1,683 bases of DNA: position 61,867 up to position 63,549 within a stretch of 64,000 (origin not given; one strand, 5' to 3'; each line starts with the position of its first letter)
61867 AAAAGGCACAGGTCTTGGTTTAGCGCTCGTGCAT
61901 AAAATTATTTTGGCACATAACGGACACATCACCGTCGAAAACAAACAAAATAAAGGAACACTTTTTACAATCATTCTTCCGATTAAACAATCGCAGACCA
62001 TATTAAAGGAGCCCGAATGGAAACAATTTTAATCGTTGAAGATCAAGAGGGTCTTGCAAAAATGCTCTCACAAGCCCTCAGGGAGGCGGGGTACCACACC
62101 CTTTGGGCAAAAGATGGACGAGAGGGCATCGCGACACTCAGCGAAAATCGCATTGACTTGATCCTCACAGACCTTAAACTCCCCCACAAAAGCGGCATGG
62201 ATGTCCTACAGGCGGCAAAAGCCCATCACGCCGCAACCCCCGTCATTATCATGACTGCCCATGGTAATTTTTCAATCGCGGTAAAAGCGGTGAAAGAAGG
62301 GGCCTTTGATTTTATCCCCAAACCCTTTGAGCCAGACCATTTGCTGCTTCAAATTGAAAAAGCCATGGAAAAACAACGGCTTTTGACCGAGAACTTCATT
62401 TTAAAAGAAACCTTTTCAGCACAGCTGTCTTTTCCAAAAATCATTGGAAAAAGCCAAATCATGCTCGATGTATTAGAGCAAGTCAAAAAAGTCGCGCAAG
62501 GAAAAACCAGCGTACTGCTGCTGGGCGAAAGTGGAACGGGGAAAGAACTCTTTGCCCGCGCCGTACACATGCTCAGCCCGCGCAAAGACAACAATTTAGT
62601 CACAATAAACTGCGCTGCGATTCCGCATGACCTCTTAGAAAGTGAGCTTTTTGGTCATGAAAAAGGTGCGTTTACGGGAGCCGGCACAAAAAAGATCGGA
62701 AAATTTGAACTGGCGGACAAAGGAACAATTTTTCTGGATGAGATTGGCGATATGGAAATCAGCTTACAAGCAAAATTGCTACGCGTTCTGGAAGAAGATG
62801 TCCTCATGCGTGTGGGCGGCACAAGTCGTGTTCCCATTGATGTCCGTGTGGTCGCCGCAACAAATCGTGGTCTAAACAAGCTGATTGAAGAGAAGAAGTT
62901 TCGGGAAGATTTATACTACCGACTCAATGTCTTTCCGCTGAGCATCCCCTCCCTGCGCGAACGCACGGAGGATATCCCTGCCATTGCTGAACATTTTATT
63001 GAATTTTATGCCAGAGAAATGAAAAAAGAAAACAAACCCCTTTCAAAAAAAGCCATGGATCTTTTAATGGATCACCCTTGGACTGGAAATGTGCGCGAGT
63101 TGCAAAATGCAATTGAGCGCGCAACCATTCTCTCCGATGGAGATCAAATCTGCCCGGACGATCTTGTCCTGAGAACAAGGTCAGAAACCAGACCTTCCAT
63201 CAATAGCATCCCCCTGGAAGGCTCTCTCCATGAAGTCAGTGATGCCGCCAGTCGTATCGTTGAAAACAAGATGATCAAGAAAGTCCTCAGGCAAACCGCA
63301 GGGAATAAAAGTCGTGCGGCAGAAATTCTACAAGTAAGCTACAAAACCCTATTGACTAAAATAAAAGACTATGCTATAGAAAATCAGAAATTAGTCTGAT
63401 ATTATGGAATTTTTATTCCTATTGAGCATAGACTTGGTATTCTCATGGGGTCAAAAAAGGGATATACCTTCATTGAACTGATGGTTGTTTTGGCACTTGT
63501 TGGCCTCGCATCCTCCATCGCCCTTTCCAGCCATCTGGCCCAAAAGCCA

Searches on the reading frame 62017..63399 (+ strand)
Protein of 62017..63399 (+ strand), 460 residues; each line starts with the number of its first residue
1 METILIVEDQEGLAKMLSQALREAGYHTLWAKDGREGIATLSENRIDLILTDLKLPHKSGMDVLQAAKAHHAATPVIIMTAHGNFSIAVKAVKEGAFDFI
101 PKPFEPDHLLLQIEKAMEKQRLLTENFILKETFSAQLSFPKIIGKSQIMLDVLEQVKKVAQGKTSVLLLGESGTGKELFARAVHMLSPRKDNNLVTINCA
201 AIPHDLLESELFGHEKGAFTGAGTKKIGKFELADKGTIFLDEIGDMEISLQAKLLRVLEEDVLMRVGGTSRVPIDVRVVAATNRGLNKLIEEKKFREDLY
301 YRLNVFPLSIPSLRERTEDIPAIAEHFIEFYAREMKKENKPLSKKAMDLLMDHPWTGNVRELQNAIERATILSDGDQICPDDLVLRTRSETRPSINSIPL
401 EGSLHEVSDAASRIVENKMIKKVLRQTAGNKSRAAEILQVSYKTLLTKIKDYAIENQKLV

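Call 79: find_encoding_contigs(protein=window:62017-63399:+, flank=10000, max_places=1)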
Protein window:62017-63399:+ (460 aa): no gene with exactly this product is on record in the collection.
